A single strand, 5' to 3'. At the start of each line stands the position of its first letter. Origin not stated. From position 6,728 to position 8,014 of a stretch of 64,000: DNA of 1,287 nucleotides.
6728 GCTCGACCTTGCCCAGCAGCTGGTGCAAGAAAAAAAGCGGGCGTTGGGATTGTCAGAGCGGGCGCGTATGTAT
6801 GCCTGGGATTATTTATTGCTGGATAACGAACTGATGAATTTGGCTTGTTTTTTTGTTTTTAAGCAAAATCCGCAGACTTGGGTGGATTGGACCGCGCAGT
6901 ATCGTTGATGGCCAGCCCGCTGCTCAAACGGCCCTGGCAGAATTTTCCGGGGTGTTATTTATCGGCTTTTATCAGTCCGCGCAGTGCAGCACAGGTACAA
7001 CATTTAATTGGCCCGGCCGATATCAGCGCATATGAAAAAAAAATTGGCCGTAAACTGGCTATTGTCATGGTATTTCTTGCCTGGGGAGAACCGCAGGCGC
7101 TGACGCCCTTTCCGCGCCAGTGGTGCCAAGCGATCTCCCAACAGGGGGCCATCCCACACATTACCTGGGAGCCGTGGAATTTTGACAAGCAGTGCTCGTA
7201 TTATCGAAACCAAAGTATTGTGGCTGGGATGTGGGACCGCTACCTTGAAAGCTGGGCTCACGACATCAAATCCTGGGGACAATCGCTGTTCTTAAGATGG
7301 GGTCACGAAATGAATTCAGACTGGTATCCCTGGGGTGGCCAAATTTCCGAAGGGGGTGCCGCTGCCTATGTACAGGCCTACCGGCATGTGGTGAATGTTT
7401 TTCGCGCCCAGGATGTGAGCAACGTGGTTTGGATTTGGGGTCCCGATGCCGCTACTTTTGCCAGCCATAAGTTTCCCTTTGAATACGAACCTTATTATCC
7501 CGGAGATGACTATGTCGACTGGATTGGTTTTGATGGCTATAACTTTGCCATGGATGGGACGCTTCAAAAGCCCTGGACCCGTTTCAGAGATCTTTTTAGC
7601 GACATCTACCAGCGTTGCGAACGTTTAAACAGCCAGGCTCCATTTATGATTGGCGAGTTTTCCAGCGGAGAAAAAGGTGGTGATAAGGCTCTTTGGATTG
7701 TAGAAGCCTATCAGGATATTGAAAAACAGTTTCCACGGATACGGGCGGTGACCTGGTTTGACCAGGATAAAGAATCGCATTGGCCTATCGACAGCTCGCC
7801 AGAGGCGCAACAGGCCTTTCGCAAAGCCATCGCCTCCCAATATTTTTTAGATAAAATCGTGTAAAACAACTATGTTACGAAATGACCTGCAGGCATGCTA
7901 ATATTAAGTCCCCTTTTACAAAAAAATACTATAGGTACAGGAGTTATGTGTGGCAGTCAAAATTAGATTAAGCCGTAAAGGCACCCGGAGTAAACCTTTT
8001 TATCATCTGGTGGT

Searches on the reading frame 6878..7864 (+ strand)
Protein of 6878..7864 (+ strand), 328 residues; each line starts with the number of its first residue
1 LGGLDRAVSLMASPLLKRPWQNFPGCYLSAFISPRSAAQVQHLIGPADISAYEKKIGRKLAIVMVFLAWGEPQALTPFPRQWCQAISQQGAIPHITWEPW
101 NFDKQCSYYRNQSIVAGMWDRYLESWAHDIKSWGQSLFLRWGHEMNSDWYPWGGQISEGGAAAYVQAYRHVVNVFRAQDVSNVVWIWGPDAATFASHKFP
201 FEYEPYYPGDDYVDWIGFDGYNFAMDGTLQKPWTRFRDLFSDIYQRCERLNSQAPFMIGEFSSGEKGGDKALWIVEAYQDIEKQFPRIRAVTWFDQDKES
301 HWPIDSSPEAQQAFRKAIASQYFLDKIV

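Call 99: search_protein_families(library=pfam, proteins=[window:6878-7864:+], max_evalue=0.00001)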
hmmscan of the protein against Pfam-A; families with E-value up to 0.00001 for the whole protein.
window:6878-7864:+ (328 aa): 1 family
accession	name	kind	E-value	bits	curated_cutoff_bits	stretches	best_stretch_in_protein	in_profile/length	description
PF02156.21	Glyco_hydro_26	-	7.2e-11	42.4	20.2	1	125-222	141-231/311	Glycosyl hydrolase family 26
